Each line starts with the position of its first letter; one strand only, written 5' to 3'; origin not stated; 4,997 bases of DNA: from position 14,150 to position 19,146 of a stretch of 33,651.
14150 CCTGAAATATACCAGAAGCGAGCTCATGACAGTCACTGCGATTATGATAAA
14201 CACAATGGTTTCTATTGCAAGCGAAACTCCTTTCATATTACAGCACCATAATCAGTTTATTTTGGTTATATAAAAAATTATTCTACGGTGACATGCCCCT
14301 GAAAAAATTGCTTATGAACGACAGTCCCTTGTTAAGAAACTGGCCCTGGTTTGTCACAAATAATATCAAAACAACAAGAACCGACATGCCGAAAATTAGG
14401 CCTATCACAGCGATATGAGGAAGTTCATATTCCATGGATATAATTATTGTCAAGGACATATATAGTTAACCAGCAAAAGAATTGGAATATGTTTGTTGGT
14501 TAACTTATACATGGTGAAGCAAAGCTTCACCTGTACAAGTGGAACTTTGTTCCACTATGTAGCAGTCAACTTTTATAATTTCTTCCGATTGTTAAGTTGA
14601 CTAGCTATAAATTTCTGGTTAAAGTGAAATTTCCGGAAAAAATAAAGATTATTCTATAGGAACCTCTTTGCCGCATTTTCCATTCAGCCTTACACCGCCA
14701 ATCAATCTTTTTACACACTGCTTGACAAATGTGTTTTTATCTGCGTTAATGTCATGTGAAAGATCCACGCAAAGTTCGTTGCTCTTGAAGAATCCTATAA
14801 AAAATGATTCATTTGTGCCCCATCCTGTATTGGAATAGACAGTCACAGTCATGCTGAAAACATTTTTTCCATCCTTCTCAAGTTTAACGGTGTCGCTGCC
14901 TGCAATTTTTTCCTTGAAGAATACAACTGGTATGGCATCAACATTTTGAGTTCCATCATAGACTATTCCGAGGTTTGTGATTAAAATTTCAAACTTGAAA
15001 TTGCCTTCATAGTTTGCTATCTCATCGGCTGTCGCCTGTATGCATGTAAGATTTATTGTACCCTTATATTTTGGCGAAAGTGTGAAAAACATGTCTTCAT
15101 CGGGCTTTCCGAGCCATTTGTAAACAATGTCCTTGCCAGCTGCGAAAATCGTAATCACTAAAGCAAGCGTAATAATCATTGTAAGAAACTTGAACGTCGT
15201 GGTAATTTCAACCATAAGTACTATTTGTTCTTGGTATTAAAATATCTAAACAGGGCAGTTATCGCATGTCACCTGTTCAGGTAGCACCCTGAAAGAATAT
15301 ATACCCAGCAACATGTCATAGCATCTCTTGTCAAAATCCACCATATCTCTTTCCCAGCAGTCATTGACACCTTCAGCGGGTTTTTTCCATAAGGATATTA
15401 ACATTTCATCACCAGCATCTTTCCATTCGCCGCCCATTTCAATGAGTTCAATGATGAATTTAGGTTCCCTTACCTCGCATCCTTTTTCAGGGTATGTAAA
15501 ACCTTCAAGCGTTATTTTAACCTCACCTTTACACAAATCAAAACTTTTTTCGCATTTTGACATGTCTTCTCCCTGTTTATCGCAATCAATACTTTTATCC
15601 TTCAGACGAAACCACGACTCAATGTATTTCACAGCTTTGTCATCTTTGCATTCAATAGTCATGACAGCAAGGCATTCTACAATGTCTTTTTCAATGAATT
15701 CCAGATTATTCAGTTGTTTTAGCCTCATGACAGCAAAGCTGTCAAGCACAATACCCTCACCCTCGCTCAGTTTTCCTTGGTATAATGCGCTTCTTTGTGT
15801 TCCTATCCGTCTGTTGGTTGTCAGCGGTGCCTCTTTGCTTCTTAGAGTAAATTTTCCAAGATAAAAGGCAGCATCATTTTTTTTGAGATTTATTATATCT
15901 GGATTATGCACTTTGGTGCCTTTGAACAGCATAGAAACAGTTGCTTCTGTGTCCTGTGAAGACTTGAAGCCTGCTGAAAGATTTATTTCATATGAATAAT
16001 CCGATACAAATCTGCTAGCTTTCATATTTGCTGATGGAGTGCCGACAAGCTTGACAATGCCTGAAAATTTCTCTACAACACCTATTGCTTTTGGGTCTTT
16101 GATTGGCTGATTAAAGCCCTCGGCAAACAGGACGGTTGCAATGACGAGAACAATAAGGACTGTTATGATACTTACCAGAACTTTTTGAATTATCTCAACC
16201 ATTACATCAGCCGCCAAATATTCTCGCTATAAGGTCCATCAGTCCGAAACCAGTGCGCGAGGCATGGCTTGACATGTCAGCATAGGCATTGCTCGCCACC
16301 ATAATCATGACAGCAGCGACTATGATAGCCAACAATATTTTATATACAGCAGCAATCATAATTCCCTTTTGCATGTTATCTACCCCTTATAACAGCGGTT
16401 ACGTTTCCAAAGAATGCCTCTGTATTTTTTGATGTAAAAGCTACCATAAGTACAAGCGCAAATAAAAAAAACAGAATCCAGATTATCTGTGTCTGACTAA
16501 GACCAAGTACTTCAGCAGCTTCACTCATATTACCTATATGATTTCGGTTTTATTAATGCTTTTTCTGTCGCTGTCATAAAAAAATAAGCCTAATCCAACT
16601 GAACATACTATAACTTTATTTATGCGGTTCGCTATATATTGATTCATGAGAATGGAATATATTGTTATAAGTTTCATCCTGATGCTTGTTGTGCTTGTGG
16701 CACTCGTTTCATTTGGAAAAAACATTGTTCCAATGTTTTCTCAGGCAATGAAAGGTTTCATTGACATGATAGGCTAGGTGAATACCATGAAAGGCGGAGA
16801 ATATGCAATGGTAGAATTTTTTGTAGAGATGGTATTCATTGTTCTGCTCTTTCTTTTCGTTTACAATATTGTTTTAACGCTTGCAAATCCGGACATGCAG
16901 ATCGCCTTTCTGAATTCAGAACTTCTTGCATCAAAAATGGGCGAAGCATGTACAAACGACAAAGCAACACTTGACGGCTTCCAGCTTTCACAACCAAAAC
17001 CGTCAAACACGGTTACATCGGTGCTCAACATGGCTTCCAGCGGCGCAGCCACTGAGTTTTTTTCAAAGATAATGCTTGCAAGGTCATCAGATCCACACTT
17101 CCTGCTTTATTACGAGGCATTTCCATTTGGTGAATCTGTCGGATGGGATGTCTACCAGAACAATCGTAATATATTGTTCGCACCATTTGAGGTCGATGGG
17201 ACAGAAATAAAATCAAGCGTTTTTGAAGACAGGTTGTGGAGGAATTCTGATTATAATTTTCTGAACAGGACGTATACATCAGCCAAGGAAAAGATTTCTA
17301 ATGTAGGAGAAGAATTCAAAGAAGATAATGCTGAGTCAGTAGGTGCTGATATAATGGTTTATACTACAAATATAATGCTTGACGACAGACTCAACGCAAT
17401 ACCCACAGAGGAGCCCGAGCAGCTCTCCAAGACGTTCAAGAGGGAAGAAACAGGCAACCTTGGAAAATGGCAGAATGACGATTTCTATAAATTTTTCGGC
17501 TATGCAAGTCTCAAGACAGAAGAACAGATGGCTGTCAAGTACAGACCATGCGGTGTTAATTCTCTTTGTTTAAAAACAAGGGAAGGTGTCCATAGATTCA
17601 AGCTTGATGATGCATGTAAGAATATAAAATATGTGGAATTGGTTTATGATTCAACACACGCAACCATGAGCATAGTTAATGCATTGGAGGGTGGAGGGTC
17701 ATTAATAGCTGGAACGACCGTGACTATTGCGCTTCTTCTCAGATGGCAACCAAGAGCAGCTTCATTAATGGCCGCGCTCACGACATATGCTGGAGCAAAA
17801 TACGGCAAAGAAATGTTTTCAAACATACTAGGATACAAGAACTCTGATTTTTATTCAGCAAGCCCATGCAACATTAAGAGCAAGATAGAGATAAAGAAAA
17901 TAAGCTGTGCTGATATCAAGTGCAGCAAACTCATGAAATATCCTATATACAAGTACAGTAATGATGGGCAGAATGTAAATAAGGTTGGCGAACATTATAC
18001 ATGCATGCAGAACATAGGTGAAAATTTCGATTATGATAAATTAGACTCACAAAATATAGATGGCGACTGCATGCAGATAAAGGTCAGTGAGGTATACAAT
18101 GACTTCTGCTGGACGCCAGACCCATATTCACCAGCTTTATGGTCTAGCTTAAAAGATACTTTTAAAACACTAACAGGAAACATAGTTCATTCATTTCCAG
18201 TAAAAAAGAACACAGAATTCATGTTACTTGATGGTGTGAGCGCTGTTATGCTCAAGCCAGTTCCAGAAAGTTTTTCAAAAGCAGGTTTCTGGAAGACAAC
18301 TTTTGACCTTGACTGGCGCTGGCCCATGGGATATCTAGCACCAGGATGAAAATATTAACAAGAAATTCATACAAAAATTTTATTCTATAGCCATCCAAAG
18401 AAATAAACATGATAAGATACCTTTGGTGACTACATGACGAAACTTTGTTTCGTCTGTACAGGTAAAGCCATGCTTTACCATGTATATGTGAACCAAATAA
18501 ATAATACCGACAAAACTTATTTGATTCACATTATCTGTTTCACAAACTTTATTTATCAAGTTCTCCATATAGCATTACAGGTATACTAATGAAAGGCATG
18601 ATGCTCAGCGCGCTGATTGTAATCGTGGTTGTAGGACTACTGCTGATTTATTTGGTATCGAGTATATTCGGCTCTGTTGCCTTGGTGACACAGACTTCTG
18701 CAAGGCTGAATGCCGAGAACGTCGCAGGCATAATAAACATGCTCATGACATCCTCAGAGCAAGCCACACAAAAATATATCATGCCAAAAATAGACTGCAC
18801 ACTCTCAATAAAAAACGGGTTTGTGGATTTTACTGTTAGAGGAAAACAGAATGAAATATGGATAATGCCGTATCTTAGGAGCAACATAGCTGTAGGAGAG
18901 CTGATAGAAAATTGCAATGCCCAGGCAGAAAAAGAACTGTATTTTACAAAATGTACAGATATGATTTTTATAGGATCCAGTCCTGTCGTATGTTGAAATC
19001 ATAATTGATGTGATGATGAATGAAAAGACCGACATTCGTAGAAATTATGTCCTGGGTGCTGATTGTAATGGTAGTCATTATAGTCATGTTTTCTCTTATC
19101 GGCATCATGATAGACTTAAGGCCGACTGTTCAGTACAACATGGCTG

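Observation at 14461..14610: Four-hairpin, pseudo-twofold-symmetric intergenic element with conserved linkers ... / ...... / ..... (copy 1)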

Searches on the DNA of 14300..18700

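Call 5: search_rna_families(source=window, start=14300, end=18700, threshold=evalue, max_evalue=10)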
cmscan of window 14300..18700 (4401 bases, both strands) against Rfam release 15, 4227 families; matches with E-value up to 10: 10.
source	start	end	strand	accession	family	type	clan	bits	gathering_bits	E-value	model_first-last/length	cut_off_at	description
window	16639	16685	-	RF02395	sau-66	Gene; sRNA;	-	23.7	80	1.7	1-80/80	no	Staphylococcus sRNA sau-66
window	18117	18288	-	RF00648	MIR396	Gene; miRNA;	-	21.4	80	0.68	1-118/118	no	MIR396 microRNA precursor family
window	14520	14640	-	RF00401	SNORA20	Gene; snRNA; snoRNA; HACA-box;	CL00030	20.7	60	6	1-128/128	no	Small nucleolar RNA SNORA20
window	18483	18537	-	RF04346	Plastid-ccsA-ndhD-1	Cis-reg;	CL00154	19.7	48.5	2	1-57/57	no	Plastid-ccsA-ndhD-1 3UTR RNA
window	14459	14511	-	RF03429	mir-4451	Gene; miRNA;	-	19.3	100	2.9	1-66/66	no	mir-4451 microRNA precursor family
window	15936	16026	+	RF01089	PK-repBA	Cis-reg;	-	19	45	0.8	1-124/124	no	Pseudoknot of the regulatory region of the repBA gene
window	17026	17076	-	RF01388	isrD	Gene; sRNA;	-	17.2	37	6.8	1-51/51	no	isrD Hfq binding RNA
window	17869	17959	+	RF00893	MIR854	Gene; miRNA;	-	16.7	50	0.65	104-194/221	no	MIR854 microRNA precursor family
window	17712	17779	-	RF00284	SNORD74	Gene; snRNA; snoRNA; CD-box;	CL00069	15.8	41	9.2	1-80/80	no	Small nucleolar RNA SNORD74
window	18225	18316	-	RF02086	Yar_2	Gene; lncRNA;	-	14.9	50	8.7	1-74/74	no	Yellow-achaete intergenic RNA conserved region 2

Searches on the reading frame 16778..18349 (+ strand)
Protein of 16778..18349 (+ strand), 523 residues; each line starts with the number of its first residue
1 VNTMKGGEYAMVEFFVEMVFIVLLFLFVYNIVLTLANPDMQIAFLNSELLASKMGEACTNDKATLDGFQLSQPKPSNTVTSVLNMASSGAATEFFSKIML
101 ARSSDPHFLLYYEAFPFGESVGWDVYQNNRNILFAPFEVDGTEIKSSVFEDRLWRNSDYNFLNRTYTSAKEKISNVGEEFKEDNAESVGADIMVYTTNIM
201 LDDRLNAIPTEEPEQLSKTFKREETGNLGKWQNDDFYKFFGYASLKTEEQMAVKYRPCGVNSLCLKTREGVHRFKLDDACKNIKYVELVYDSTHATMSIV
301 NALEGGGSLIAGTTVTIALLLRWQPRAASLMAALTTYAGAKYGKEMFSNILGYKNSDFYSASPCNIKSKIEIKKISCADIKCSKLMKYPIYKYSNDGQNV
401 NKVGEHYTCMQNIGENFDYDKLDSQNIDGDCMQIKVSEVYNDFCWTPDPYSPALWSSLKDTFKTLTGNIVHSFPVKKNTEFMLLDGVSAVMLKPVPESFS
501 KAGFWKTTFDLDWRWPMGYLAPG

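Call 10: search_protein_families(library=pfam, proteins=[window:16778-18349:+], max_evalue=0.1)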
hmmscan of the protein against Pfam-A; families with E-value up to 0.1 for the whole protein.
window:16778-18349:+ (523 aa): 0 families

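Call 12: find_related_loci(query=window:16778-18349:+, collection=genome_contigs, flank=6000)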
Query window:16778-18349:+ (523 aa) in genome_contigs; peptide patterns used: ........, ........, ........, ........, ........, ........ (x = any residue, [..] = any of these).
10 stretches matched a pattern, but none encodes a relative of the query by tblastn (E <= 1e-3).

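Call 14: find_homologous_proteins(query=window:16778-18349:+)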
Query window:16778-18349:+ (523 aa): 17 proteins with E <= 0.001 among 8000 candidates.
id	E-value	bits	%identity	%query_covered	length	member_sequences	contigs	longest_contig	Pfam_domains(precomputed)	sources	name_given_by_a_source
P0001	0.0e+0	1205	100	99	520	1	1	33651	-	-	-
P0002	1.5e-84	303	34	99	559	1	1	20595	-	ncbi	-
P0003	4.6e-81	292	37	93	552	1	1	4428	-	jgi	jgi:hypothetical protein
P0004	1.0e-76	277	31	97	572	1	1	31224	-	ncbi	ncbi:hypothetical protein ACFLQN_03485 [Candidatus Aenigmatarchaeota archaeon]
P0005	4.7e-70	255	31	98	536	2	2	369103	-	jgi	-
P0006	6.6e-64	235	33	95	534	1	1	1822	-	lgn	-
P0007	2.9e-61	226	32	83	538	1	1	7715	-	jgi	jgi:hypothetical protein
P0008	2.4e-57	213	31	95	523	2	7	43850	-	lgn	-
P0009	7.8e-56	208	29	93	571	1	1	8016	-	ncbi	-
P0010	3.6e-55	206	34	86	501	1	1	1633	-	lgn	-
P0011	5.2e-52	196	31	95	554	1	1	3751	-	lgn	-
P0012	1.4e-51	194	32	50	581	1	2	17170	-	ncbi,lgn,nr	ncbi:MAG: hypothetical protein HY517_02900 [Candidatus Aenigmarchaeota archaeon]|nr:hypothetical pro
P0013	2.1e-51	194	31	55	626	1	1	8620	-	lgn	-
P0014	8.9e-49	185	28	97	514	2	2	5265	-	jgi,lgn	-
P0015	1.6e-48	184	30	84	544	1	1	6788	-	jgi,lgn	jgi:hypothetical protein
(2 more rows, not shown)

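Call 15: find_encoding_contigs(protein=P0002, flank=8000, max_places=3)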
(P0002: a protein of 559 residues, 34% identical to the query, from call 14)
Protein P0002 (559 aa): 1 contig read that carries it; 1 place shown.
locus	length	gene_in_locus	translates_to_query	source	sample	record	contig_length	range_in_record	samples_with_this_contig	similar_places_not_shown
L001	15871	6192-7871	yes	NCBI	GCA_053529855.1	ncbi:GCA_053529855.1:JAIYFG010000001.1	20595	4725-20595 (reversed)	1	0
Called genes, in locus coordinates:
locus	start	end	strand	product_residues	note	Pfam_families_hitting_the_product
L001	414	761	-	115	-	-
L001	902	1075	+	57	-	-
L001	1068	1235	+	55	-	-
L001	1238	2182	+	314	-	-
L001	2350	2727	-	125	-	PF02371:Transposase_20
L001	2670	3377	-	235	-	PF01548:DEDD_Tnp_IS110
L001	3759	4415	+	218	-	-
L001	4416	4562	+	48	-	-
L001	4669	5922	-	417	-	-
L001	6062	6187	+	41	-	-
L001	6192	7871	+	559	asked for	-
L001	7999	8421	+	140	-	-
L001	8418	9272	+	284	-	-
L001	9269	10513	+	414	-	-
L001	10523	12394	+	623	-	PF01464:SLT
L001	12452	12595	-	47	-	-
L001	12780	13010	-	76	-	-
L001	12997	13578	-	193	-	PF01909:NTP_transf_2, PF18765:Polbeta (weak)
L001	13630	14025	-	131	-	-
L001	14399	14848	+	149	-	PF27325:MJ0538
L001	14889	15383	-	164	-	PF05168:HEPN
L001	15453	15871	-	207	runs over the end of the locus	PF18765:Polbeta, PF01909:NTP_transf_2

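Call 16: find_encoding_contigs(protein=P0004, flank=8000, max_places=3)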
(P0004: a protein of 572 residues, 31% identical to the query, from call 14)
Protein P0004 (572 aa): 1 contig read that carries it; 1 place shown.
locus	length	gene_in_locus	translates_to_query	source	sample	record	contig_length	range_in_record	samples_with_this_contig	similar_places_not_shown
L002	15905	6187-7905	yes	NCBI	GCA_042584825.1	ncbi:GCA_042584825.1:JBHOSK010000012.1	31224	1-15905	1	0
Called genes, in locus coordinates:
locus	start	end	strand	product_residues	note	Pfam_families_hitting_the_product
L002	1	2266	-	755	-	?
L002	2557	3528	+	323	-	PF25213:HVO_A0261_N (weak), PF01978:TrmB (faint), PF12802:MarR_2, PF24034:DUF7343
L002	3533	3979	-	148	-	PF27325:MJ0538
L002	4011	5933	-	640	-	-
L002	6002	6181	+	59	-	-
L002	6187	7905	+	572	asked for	-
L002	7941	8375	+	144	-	-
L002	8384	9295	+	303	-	-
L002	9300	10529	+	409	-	-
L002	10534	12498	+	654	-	PF01464:SLT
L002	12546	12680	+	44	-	-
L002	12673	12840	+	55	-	-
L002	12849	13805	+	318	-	-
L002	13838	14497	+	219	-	-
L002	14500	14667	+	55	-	-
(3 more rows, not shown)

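Call 17: find_encoding_contigs(protein=P0005, flank=8000, max_places=3)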
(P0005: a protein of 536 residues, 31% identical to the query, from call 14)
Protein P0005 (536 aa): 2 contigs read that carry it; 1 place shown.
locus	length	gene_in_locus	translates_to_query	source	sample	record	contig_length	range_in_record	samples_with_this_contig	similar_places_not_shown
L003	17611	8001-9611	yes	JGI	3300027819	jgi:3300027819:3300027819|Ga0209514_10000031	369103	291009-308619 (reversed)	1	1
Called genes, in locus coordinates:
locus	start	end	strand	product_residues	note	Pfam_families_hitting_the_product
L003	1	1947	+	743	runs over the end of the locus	PF00437:T2SSE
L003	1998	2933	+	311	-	PF01636:APH, PF07914:DUF1679 (faint), PF02958:EcKL (faint), PF01633:Choline_kinase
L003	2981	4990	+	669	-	PF00482:T2SSF (weak)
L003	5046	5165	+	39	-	-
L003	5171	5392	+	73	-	-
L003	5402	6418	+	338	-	-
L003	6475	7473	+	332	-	-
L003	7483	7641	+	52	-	-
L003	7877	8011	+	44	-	-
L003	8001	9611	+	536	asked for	-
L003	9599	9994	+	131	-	-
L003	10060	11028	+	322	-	-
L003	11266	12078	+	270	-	-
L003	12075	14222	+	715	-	PF01464:SLT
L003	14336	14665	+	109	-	-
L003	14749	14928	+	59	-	-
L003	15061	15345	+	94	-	PF01918:Alba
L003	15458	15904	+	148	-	-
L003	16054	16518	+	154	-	-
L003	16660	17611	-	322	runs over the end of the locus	PF00752:XPG_N, PF00867:XPG_I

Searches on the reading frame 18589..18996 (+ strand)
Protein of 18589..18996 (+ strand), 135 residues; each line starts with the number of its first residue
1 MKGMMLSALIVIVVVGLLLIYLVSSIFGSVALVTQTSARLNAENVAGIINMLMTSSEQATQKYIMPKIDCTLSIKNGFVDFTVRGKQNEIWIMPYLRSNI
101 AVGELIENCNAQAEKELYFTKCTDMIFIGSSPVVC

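Call 10: search_protein_families(library=pfam, proteins=[window:18589-18996:+], max_evalue=0.1)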
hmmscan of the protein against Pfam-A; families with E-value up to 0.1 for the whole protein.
window:18589-18996:+ (135 aa): 0 families

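Call 13: find_encoding_contigs(protein=window:18589-18996:+, flank=6000, max_places=10)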
Protein window:18589-18996:+ (135 aa): no gene with exactly this product is on record in the collection.
